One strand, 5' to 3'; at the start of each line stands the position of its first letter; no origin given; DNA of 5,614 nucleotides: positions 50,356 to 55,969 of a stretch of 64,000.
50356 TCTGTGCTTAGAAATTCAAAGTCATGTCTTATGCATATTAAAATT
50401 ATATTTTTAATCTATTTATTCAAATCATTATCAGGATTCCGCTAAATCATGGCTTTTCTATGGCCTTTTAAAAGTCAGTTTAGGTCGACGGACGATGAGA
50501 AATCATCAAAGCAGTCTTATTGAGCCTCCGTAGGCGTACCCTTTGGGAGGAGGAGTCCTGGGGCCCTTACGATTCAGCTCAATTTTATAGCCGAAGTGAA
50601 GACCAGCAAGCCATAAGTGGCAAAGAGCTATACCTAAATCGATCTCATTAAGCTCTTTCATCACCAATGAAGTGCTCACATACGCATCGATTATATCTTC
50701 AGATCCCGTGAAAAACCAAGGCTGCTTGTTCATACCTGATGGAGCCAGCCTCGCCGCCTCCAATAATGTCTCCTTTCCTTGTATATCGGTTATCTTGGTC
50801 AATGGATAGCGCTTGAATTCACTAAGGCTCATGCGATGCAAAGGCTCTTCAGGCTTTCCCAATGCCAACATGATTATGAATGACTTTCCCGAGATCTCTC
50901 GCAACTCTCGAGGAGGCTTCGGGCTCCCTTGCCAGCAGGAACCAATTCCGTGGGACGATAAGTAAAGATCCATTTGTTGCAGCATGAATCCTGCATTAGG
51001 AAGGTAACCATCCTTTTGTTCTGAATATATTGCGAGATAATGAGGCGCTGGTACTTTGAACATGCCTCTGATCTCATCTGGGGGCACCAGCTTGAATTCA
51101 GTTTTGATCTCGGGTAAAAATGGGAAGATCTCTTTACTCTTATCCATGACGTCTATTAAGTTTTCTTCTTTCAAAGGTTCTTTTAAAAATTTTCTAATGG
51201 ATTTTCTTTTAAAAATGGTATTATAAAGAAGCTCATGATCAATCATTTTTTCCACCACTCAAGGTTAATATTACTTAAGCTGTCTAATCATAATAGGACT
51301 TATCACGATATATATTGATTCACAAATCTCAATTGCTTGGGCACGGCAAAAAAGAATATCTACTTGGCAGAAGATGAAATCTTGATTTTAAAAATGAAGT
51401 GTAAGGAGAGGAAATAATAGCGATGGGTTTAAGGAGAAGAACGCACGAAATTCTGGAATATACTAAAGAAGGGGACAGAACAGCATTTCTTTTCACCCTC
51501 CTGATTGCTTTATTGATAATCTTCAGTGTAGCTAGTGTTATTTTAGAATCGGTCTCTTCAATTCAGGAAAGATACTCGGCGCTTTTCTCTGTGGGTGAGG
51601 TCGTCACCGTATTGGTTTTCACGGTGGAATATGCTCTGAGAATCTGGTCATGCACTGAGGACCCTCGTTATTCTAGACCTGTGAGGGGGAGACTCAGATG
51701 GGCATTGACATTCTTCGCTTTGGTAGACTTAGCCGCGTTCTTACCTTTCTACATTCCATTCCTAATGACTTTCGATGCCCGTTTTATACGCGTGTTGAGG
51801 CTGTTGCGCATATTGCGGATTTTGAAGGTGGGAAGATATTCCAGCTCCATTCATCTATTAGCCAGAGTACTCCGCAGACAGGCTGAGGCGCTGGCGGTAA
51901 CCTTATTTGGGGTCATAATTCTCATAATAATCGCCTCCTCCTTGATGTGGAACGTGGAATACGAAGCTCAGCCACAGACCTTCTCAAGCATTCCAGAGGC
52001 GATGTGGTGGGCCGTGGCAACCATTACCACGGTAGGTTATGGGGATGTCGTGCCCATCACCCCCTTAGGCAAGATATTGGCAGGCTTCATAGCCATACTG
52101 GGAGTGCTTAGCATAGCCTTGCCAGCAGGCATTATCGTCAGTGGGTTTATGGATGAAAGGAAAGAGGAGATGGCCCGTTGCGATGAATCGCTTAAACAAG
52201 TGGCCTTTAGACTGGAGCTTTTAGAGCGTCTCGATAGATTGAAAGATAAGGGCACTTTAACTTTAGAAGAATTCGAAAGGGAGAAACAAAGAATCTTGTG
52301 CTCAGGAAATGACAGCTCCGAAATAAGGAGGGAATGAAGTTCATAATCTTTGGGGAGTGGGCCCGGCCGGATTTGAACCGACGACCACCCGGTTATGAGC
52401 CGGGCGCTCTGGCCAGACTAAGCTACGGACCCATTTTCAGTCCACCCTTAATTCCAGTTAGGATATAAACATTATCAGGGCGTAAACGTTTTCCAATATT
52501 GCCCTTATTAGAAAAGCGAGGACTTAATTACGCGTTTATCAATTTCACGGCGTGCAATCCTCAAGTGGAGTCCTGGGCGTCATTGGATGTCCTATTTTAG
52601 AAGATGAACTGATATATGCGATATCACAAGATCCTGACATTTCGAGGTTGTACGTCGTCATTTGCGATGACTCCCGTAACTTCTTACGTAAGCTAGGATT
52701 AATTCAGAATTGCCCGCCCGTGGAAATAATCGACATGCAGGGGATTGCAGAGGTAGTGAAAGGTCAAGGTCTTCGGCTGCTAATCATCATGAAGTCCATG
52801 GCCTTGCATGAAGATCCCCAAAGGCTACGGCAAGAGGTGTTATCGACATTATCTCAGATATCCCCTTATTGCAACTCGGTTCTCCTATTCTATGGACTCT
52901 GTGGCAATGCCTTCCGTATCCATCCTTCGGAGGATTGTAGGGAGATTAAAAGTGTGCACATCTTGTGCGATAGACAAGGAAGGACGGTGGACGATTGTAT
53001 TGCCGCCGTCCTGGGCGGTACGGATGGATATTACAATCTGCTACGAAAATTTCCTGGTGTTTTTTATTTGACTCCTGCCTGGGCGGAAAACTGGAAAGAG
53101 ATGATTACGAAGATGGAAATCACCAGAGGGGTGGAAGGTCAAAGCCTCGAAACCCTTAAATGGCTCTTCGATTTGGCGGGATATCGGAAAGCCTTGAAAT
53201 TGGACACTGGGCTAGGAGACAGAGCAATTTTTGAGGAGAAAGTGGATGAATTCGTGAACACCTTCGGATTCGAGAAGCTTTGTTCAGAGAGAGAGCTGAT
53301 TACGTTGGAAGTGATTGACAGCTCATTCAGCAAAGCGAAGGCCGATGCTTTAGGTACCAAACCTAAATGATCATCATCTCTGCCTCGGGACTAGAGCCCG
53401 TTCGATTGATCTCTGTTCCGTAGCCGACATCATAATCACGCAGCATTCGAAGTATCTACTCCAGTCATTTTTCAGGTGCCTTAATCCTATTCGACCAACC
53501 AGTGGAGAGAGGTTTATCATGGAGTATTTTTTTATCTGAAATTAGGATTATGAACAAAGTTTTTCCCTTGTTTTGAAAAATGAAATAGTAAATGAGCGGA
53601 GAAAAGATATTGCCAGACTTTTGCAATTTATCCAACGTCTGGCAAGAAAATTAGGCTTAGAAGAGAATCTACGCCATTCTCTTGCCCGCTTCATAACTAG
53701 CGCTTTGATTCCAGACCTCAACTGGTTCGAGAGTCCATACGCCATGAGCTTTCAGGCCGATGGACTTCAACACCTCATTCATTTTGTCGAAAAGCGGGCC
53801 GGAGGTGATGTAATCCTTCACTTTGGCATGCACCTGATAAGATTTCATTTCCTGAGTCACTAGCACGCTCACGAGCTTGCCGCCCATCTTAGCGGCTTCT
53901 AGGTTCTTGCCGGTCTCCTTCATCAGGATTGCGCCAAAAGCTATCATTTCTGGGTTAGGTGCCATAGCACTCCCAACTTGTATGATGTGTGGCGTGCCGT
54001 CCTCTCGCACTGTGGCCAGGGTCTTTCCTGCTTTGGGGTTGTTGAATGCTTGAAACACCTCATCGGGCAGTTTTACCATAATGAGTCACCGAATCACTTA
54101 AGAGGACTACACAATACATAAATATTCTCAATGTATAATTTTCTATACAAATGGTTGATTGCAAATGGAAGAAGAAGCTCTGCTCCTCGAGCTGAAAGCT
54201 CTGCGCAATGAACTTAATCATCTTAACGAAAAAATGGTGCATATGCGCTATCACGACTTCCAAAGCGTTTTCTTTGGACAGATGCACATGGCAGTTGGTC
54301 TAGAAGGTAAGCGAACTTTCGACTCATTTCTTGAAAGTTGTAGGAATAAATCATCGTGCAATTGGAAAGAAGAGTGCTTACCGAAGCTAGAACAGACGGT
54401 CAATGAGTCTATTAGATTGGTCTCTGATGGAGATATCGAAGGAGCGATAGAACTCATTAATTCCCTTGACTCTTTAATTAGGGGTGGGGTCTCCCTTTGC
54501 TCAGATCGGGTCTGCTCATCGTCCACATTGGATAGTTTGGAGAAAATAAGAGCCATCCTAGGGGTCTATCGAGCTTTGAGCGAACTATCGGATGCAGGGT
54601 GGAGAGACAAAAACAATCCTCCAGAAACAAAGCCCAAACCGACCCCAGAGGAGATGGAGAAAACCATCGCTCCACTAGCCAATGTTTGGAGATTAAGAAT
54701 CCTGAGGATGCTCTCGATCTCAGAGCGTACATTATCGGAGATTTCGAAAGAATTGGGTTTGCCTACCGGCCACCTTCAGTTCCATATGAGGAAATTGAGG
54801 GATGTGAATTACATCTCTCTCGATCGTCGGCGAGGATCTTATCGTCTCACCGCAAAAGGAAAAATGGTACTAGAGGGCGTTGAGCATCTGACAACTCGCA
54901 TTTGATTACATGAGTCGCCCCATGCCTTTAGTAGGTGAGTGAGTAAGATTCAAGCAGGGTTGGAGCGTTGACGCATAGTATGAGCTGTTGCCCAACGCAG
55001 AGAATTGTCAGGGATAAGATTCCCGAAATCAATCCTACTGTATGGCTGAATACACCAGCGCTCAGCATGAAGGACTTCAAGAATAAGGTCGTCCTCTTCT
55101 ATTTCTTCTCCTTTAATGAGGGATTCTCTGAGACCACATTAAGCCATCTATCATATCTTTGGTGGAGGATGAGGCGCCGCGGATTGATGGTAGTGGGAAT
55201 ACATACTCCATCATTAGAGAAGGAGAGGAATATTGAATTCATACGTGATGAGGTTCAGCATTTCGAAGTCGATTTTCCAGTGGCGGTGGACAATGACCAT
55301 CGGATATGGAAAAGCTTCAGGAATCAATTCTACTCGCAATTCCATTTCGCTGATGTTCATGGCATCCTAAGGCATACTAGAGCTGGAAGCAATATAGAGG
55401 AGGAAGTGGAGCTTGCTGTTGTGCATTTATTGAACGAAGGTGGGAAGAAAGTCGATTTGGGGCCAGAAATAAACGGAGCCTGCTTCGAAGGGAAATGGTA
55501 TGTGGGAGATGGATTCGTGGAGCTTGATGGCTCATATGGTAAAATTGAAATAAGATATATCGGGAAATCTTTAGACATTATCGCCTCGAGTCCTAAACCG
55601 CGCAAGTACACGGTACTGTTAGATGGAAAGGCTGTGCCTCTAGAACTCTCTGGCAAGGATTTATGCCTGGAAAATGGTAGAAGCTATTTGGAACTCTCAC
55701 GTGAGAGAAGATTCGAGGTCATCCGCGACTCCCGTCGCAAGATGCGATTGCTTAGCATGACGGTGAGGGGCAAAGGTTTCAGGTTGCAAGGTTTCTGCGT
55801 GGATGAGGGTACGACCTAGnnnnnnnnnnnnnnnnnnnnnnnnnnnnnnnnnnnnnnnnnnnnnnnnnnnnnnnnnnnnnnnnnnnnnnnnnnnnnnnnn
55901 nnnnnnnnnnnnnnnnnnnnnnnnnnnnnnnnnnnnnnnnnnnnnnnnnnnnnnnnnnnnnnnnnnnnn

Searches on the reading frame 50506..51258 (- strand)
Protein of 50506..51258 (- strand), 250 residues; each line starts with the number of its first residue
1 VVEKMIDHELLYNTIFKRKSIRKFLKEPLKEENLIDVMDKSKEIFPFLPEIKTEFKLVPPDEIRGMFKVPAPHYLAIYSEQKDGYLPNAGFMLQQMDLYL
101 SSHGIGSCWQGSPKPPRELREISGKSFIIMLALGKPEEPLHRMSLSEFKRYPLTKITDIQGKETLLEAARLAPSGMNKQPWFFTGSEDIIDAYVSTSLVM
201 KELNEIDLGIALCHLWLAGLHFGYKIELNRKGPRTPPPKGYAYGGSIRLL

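Call 32: search_protein_families(library=pfam, proteins=[window:50506-51258:-])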
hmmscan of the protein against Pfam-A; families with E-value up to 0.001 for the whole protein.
window:50506-51258:- (250 aa): 2 families
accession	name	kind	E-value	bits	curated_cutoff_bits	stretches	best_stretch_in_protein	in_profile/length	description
PF14512.11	TM1586_NiRdase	-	2.2e-45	155.3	27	1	11-218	2-214/215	Putative TM nitroreductase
PF00881.29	Nitroreductase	-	8.7e-14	52.5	23.5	1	162-184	20-42/167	Nitroreductase family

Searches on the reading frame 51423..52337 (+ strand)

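Call 32: search_protein_families(library=pfam, proteins=[window:51423-52337:+])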
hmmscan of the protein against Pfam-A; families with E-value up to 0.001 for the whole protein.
window:51423-52337:+ (304 aa): 3 families
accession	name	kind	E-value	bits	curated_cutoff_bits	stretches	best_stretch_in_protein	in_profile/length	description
PF00520.37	Ion_trans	-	1.4e-31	110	25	1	22-249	2-240/241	Ion transport protein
PF07885.22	Ion_trans_2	-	1.1e-14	54.5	22.5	1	164-239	2-74/79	Ion channel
PF09851.14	SHOCT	-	2.7e-05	24.2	27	1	267-292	3-28/28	Short C-terminal domain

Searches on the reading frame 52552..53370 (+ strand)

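Call 32: search_protein_families(library=pfam, proteins=[window:52552-53370:+])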
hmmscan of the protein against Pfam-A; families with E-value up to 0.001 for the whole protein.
window:52552-53370:+ (272 aa): 1 family
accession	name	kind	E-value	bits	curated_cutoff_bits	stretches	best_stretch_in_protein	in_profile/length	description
PF07796.16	DUF1638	-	2.3e-32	112.5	27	1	83-249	4-154/161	Protein of unknown function (DUF1638)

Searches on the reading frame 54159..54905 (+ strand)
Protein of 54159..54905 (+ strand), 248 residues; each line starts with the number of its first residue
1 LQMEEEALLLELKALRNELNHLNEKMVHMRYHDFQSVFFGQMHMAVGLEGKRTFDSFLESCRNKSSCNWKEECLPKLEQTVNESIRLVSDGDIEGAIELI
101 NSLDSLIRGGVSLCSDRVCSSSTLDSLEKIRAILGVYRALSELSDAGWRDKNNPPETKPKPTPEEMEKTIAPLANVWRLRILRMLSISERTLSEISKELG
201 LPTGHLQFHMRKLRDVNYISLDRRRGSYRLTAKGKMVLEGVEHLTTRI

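Call 32: search_protein_families(library=pfam, proteins=[window:54159-54905:+])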
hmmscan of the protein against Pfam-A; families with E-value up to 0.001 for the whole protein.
window:54159-54905:+ (248 aa): 6 families
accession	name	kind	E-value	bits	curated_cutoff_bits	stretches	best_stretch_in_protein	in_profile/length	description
PF01022.26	HTH_5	-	6.2e-09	36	22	1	178-220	4-46/47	Bacterial regulatory protein, arsR family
PF25213.1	HVO_A0261_N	-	1.4e-07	31.7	35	1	177-246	12-79/86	HVO_A0261 N-terminal domain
PF12840.13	HTH_20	-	2.4e-06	27.8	27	1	178-216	6-45/51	Helix-turn-helix domain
PF13601.12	HTH_34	-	5.9e-05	23.6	27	1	178-235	2-66/80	Winged helix DNA-binding domain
PF24038.1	DUF7347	-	7.2e-05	23.4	27.6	1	169-239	4-75/77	Domain of unknown function (DUF7347)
PF14947.12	HTH_45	-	0.00014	22.3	25.5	1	180-244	10-72/77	Winged helix-turn-helix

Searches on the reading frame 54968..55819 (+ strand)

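Call 32: search_protein_families(library=pfam, proteins=[window:54968-55819:+])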
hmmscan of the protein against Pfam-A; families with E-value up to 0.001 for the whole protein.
window:54968-55819:+ (283 aa): 2 families
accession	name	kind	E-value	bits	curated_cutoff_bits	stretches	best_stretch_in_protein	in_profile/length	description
PF17991.7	Thioredoxin_10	-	1.8e-07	32.3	27.1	1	171-273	39-136/142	Thioredoxin like C-terminal domain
PF00578.27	AhpC-TSA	-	3e-06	27.6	26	1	31-120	17-101/124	AhpC/TSA family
